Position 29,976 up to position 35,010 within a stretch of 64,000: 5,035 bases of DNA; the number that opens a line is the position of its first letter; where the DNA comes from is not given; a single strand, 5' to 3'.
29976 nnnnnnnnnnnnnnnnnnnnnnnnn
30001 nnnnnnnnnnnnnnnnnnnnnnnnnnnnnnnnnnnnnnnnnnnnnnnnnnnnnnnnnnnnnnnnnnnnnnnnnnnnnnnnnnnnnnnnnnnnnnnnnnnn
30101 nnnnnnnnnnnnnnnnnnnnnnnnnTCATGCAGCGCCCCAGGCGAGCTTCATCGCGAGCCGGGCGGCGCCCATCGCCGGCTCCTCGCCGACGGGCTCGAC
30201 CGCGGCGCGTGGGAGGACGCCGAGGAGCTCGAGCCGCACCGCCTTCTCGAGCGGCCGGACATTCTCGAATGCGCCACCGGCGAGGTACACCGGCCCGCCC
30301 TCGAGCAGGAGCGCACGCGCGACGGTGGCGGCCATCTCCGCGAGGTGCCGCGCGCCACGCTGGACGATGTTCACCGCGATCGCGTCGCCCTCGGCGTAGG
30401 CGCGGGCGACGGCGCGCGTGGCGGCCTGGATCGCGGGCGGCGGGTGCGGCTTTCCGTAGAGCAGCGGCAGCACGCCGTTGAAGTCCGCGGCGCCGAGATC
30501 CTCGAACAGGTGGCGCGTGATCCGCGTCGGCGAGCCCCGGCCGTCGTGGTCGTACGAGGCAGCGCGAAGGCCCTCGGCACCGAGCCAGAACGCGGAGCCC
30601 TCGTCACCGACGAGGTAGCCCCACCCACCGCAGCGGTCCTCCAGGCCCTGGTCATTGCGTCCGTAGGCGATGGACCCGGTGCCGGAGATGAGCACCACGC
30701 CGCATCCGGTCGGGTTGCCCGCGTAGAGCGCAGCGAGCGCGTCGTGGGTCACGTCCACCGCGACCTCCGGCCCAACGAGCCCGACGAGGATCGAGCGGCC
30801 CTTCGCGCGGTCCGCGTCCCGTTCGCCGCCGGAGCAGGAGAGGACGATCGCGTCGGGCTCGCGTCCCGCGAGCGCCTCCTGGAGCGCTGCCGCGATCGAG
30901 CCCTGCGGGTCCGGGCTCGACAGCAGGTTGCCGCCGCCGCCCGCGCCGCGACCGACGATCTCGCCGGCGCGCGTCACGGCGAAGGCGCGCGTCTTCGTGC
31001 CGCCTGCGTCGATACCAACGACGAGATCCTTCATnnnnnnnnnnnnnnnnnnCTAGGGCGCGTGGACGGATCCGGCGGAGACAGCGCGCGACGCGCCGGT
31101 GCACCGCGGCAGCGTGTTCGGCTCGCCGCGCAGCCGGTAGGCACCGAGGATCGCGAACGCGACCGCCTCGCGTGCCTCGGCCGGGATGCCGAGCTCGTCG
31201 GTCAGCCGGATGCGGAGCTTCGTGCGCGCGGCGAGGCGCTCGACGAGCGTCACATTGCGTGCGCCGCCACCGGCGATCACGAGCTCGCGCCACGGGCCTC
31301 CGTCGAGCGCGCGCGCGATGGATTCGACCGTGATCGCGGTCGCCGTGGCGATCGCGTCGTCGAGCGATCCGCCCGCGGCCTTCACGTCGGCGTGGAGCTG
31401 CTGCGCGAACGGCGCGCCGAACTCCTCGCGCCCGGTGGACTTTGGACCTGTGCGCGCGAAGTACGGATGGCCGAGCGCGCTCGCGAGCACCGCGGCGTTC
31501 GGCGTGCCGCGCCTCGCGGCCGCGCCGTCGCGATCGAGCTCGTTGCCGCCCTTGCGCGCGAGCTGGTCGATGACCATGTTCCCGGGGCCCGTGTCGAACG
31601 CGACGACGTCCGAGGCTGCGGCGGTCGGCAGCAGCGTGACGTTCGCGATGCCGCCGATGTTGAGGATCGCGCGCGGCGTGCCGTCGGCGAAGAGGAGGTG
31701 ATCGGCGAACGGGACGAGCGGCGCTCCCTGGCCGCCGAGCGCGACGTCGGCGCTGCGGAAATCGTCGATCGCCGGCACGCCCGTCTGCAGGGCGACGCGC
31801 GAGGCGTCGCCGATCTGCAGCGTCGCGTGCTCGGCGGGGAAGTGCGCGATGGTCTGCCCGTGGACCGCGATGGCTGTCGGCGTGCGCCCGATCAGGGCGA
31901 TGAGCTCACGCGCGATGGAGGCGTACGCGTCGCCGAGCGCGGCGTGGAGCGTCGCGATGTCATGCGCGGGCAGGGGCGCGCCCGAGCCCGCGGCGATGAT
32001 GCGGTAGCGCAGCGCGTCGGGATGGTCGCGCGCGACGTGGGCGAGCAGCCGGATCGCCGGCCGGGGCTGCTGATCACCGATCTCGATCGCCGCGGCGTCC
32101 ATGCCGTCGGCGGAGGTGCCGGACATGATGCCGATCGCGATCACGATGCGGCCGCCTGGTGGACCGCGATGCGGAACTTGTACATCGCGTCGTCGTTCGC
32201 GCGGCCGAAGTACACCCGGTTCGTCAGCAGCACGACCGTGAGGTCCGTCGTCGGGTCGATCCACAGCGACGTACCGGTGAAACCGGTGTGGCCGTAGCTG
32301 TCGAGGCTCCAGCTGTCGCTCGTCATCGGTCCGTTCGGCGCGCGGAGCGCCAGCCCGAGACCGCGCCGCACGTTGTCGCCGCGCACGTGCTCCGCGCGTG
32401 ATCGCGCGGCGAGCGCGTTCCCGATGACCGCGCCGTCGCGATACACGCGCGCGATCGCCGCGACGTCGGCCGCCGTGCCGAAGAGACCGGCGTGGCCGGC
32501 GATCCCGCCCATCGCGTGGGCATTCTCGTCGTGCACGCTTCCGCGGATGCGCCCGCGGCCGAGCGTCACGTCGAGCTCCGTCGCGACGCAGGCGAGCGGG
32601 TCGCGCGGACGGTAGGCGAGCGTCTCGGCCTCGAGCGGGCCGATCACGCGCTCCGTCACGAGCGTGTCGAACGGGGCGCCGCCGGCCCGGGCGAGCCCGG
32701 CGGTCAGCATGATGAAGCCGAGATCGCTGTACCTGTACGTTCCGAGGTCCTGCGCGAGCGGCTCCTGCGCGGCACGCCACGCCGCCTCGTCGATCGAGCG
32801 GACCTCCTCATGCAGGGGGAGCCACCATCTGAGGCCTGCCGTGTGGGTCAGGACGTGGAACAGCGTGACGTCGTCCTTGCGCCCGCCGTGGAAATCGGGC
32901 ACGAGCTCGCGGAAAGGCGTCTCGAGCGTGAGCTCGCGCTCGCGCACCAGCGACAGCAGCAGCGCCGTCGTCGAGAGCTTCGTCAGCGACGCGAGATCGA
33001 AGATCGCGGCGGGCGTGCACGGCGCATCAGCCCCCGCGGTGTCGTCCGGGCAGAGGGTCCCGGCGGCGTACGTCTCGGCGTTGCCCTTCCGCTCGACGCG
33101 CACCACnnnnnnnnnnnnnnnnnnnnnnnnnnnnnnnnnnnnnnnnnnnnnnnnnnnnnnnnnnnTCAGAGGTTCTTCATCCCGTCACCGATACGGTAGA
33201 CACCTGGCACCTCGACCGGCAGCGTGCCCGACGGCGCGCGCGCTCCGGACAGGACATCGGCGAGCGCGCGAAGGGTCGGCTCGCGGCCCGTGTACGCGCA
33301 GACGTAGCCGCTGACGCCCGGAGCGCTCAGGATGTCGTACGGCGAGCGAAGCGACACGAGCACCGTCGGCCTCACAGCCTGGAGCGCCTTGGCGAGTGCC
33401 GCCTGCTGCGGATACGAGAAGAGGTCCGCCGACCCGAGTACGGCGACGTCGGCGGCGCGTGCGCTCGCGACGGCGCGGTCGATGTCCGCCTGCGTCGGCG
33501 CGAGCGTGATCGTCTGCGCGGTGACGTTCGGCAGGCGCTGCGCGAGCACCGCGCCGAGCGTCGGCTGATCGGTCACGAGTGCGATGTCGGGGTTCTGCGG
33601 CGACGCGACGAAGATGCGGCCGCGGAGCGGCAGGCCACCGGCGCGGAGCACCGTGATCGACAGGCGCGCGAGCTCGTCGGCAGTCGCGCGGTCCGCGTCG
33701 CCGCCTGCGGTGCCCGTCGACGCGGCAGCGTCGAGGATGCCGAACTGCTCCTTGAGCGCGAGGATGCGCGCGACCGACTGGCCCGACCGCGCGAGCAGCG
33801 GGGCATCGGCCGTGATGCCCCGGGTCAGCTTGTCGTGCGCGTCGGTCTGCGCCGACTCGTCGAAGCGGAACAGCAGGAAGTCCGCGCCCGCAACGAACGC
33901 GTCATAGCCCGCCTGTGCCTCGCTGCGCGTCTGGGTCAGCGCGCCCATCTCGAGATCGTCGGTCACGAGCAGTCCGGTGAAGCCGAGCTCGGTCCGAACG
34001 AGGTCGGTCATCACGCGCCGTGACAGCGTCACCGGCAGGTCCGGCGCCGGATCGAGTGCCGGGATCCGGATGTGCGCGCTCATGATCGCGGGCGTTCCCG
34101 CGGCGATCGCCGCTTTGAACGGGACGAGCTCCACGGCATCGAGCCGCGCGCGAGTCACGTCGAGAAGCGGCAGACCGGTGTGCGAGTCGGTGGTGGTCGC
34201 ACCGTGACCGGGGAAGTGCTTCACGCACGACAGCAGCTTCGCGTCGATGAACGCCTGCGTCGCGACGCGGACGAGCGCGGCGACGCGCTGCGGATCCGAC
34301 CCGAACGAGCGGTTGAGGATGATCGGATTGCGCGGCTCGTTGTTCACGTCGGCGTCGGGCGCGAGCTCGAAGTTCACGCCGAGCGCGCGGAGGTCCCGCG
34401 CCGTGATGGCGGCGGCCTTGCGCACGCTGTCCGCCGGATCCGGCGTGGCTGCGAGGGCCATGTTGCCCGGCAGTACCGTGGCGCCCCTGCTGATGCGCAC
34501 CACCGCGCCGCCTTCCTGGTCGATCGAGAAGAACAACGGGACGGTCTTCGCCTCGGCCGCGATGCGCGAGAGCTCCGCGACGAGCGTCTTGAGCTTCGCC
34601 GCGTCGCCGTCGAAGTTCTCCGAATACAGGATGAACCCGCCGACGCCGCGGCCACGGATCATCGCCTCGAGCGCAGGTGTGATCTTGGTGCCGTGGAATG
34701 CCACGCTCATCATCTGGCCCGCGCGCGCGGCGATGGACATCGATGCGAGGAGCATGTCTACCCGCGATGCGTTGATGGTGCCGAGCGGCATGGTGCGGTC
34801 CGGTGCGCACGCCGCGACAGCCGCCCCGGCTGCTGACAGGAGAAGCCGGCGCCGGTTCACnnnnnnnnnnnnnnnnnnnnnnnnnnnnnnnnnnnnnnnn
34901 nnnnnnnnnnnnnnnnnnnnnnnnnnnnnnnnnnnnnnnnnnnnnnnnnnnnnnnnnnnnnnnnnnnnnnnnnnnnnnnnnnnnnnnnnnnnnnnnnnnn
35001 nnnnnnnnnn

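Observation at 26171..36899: Compact, near-complete MurNAc / anhydro-MurNAc recycling locus with paired NagZ paralogs and unusual accessory enzymes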

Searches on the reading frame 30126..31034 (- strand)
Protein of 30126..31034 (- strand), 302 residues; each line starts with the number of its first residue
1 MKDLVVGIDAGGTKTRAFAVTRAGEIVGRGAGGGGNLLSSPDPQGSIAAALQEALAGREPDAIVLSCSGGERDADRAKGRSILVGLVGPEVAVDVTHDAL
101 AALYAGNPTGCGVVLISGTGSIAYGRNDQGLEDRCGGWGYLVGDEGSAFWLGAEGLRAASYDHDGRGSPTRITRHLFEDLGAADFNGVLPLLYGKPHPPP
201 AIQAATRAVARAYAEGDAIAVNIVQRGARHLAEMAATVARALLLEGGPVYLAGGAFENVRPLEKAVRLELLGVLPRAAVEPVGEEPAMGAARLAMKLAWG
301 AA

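Call 7: search_protein_families(library=pfam, proteins=[window:30126-31034:-])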
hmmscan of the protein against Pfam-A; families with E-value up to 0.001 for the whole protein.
window:30126-31034:- (302 aa): 1 family
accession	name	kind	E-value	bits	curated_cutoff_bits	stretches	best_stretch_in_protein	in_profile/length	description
PF01869.26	BcrAD_BadFG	-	8e-32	111.3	31.5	1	6-294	1-271/271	BadF/BadG/BcrA/BcrD ATPase family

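Call 8: search_protein_families(library=ncbifam, proteins=[window:30126-31034:-])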
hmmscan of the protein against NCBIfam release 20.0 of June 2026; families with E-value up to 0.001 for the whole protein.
window:30126-31034:- (302 aa): 1 family
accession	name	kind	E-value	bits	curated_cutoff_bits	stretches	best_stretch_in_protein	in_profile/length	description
NF046058.1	NagK_SO3507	equivalog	6.8e-28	98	370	1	3-240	9-247/295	N-acetylglucosamine kinase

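Call 41: search_solved_structures(query=window:30126-31034:-, max_evalue=0.001)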
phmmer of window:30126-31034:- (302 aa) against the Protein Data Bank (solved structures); distinct sequences matched with E-value up to 0.001: 5.
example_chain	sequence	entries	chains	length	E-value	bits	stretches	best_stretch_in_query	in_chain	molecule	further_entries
2e2n_A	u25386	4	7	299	1.9e-31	113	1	4-273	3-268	HEXOKINASE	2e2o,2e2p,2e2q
8zo3_A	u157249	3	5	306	5.6e-31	111.5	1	4-294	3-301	N-acetylmuramic acid/N-acetylglucosamine kinase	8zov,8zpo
2ch6_A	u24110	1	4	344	1.3e-15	61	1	5-232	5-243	N-ACETYL-D-GLUCOSAMINE KINASE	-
2ch5_A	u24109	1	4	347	1.3e-15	61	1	5-232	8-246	NAGK PROTEIN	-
1zc6_A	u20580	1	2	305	5.6e-09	39.3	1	5-260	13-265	probable N-acetylglucosamine kinase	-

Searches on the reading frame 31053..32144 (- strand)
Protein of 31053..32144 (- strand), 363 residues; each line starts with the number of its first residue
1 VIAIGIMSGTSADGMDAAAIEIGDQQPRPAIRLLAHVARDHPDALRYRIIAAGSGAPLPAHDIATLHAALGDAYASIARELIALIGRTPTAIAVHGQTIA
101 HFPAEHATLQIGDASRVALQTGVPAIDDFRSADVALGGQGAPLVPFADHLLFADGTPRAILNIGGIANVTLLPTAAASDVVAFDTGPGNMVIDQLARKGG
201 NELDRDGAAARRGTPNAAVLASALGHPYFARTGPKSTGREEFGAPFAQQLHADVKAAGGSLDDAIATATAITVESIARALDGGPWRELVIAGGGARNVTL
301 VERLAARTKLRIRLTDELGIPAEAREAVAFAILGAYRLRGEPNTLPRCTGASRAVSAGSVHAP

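Call 7: search_protein_families(library=pfam, proteins=[window:31053-32144:-])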
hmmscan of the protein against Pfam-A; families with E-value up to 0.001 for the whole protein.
window:31053-32144:- (363 aa): 1 family
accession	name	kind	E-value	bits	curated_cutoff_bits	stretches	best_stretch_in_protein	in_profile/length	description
PF03702.20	AnmK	-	7e-91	305.5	24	1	3-361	3-365/367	Anhydro-N-acetylmuramic acid kinase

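Call 8: search_protein_families(library=ncbifam, proteins=[window:31053-32144:-])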
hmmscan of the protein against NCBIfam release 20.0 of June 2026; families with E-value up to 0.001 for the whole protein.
window:31053-32144:- (363 aa): 14 families
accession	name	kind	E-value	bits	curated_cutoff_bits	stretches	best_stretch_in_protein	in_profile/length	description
NF007148.0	PRK09585.3-2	equivalog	1.2e-113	379.7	387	1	1-362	9-384/386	anhydro-N-acetylmuramic acid kinase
NF007146.0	PRK09585.2-6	equivalog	9.7e-90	301.1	440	1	1-360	1-365/391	anhydro-N-acetylmuramic acid kinase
NF007139.0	PRK09585.1-3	equivalog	1.6e-87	294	367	1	4-361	7-368/370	anhydro-N-acetylmuramic acid kinase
NF007151.0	PRK09585.3-6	equivalog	2.3e-83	280.1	599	1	2-360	14-394/396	anhydro-N-acetylmuramic acid kinase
NF007150.0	PRK09585.3-5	equivalog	5.1e-83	279.2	585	1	3-363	5-385/393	anhydro-N-acetylmuramic acid kinase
NF007143.0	PRK09585.2-2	equivalog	2.3e-80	270.3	533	1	2-362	2-380/382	anhydro-N-acetylmuramic acid kinase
NF007141.0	PRK09585.1-5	equivalog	1.5e-78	264.2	352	1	2-362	5-366/370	anhydro-N-acetylmuramic acid kinase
NF007142.0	PRK09585.2-1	equivalog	1.3e-77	261.4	435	1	1-361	4-380/384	anhydro-N-acetylmuramic acid kinase AnmK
NF007145.0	PRK09585.2-5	equivalog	8e-76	255.8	514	1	1-360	1-375/379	anhydro-N-acetylmuramic acid kinase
NF007138.0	PRK09585.1-1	equivalog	1.9e-71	241.1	588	1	4-361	7-365/370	anhydro-N-acetylmuramic acid kinase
NF007144.0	PRK09585.2-3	equivalog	1.7e-67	228.1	436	1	3-362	8-357/358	anhydro-N-acetylmuramic acid kinase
NF007147.0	PRK09585.3-1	equivalog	2.2e-61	208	822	1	2-359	2-360/393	anhydro-N-acetylmuramic acid kinase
NF007149.0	PRK09585.3-4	equivalog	2.7e-61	207.5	616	1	4-351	20-387/399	anhydro-N-acetylmuramic acid kinase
NF007140.0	PRK09585.1-4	equivalog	1.2e-50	172.8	605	1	2-358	15-377/382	anhydro-N-acetylmuramic acid kinase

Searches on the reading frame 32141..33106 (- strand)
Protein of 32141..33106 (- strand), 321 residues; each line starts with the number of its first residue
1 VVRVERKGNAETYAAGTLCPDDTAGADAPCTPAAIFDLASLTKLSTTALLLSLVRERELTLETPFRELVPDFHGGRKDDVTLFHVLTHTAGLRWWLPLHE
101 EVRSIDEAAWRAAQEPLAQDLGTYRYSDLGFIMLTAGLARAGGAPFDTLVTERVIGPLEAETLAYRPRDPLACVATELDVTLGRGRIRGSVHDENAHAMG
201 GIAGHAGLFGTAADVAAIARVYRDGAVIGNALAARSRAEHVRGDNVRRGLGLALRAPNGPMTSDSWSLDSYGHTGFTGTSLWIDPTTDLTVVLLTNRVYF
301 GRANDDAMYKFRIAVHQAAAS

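Call 7: search_protein_families(library=pfam, proteins=[window:32141-33106:-])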
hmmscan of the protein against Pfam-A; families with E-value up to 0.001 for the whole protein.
window:32141-33106:- (321 aa): 1 family
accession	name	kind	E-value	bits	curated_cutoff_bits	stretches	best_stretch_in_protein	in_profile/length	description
PF00144.29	Beta-lactamase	-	2.5e-43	149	27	1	25-310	39-324/329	Beta-lactamase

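Call 8: search_protein_families(library=ncbifam, proteins=[window:32141-33106:-])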
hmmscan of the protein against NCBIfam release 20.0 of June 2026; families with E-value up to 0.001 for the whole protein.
window:32141-33106:- (321 aa): 30 families (the best 25 are shown)
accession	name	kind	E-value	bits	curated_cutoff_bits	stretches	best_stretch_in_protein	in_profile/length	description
NF002968.0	PRK03642.1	equivalog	2.1e-22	79.5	385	1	31-299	93-397/432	penicillin binding protein PBP4B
NF007943.0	PRK10662.1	equivalog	4.6e-12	45.2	266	1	26-169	75-228/380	D-alanyl-D-alanine-carboxypeptidase/endopeptidase AmpH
NF038366.1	blaSFDC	exception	7e-11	41.8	840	1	22-159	67-203/382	SFDC family class C beta-lactamase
NF045671.1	blaPNC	exception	1.4e-10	40.6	750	1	26-196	87-258/401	PNC family class C beta-lactamase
NF033085.1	bla_class_C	equivalog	4.2e-10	39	415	1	26-159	46-179/356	class C beta-lactamase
NF000385.4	blaACT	exception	6.9e-10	38.5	810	1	21-161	66-205/380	ACT family cephalosporin-hydrolyzing class C beta-lactamase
NF041663.1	ampC_Sliq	exception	1.2e-09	37.6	860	1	27-153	67-192/378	cephalosporin-hydrolyzing class C beta-lactamase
NF000423.2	blaSRT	exception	1.6e-09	37.4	860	1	27-148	67-187/378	SRT/SST family class C beta-lactamase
NF038269.1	lipase_LipE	equivalog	3.3e-09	36.4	750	1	19-117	70-167/407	lipase LipE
NF052353.1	EstBLacLipLMycb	equivalog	5.1e-09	35.5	650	1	42-173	81-213/420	esterase/beta-lactamase LipL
NF033159.0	blaPAC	exception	5.6e-09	35.3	850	1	29-159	72-201/380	PAC family class C beta-lactamase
NF041662.1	ampC_Kaer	exception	8.1e-09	34.7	825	1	22-159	67-203/381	AmpC-Kaer family extended-spectrum class C beta-lactamase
NF012173.1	CMY2-MIR-ACT-EC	exception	9.1e-09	34.6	680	1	25-160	69-204/380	CMY2/MIR/ACT/EC family class C beta-lactamase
NF033700.1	blaCMA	exception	1.5e-08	34.1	887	1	29-148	67-185/375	CMA family class C beta-lactamase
NF041666.1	ampC_Ecan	exception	2.4e-08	33.3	860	1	25-160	69-204/381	CMY2-MIR-ACT-EC family cephalosporin-hydrolyzing class C beta-lactamase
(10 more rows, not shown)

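Call 23: search_solved_structures(query=window:32141-33106:-, max_evalue=1e-10)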
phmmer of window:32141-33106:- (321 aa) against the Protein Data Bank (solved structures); distinct sequences matched with E-value up to 1e-10: 2.
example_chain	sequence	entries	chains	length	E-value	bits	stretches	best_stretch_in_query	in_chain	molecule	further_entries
6kjh_A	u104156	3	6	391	8.1e-12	48.2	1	34-252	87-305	Putative beta-lactamase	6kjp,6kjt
6kjj_A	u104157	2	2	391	2.1e-11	46.9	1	34-252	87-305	Putative beta-lactamase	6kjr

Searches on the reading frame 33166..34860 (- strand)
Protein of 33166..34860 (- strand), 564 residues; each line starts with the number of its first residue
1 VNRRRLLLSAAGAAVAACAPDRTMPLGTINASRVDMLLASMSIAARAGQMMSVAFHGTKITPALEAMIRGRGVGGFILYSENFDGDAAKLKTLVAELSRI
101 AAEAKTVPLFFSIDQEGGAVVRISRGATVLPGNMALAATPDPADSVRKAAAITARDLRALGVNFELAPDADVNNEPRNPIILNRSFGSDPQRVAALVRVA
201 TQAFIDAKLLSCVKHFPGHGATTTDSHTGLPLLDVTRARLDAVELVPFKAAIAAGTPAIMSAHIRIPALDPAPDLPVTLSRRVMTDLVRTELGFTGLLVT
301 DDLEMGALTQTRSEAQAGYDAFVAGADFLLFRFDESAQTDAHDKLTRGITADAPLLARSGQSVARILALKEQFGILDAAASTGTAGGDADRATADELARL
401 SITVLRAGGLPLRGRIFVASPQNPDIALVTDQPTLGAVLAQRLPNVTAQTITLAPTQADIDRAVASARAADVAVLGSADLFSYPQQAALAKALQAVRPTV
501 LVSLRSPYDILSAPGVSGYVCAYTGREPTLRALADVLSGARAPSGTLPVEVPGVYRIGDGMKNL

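Call 7: search_protein_families(library=pfam, proteins=[window:33166-34860:-])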
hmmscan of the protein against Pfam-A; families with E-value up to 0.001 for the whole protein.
window:33166-34860:- (564 aa): 2 families
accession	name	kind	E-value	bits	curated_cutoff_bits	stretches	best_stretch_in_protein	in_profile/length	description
PF00933.27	Glyco_hydro_3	-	1.3e-71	242.1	27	1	46-338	5-288/316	Glycosyl hydrolase family 3 N terminal domain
PF01915.27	Glyco_hydro_3_C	-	4.8e-09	36.9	31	1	443-552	56-170/200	Glycosyl hydrolase family 3 C-terminal domain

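Call 8: search_protein_families(library=ncbifam, proteins=[window:33166-34860:-])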
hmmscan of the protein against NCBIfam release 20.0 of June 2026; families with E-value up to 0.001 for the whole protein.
window:33166-34860:- (564 aa): 7 families
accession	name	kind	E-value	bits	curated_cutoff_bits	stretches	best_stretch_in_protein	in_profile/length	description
NF003740.0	PRK05337.1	equivalog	3.1e-49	167.9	207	1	53-349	7-298/340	beta-N-acetylhexosaminidase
NF052331.1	Bet13-16Glucosase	equivalog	1.5e-25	89.5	1330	1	31-429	13-395/750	exo-beta-d-1,3/1,6-glucosidase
NF052329.1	XyloArabinsidase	equivalog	5.5e-22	77.6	1050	1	126-421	107-400/750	beta-xylosidase/alpha-l-arabinosidase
NF011678.0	PRK15098.1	equivalog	9.1e-22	77.3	666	1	31-305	35-291/765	beta-glucosidase BglX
NF041579.1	betaxyl_Flavo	equivalog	1.8e-19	69.4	1350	1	125-407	80-370/716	beta-xylosidase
NF052330.1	BetGlucosiCelf0468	equivalog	3.4e-11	42.1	1300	1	127-394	54-302/817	beta-d-glucosidase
NF041776.1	xylosidase_Xyl3A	equivalog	1.2e-07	30.1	1250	1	207-412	162-369/846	xylan 1,4-beta-xylosidase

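Call 82: search_solved_structures(query=window:33166-34860:-, max_evalue=1e-20)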
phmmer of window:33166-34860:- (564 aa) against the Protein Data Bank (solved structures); distinct sequences matched with E-value up to 1e-20: 25.
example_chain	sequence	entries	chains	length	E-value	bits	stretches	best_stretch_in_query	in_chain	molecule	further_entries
6k5j_A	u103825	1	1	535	4.1e-89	303.1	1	41-550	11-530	GH3 beta-N-acetylglucosaminidase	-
4zm6_A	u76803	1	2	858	6.8e-65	223.2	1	46-554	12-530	N-acetyl-beta-D glucosaminidase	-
3bmx_A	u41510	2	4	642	1.6e-57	198.9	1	58-383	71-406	Uncharacterized lipoprotein ybbD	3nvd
3lk6_A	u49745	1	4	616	7.6e-57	196.7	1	58-383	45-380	Lipoprotein ybbD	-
4gyj_A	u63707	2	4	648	8.3e-57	196.6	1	58-383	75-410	Uncharacterized lipoprotein ybbD | Glycoside Hydrolase NagZ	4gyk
3tev_A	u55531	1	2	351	2e-49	172.2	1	45-331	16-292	Glycosyl hyrolase, family 3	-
3sql_A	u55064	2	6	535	5.3e-49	170.8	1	71-393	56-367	Glycosyl hydrolase family 3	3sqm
7vi6_A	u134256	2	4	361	1.7e-38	136.2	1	55-334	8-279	Beta-N-acetylhexosaminidase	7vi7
5g1m_A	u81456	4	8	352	8.8e-34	120.6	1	53-337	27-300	BETA-HEXOSAMINIDASE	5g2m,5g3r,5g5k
5bza_A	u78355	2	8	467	1.5e-33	119.9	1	110-331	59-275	Beta-N-acetylhexosaminidase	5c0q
5g5u_A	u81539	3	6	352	2.4e-32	115.8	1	53-337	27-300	BETA-HEXOSAMINIDASE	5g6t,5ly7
3wo8_A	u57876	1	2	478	2.7e-32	115.7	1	108-317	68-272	Beta-N-acetylglucosaminidase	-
6jti_A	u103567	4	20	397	7.3e-31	111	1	64-331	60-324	Beta-hexosaminidase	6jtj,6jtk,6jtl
4yyf_A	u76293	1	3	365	3.3e-29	105.5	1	65-332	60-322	Beta-N-acetylhexosaminidase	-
5vqd_A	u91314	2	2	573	4.5e-29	105.1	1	96-373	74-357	Beta-glucoside phosphorylase BglX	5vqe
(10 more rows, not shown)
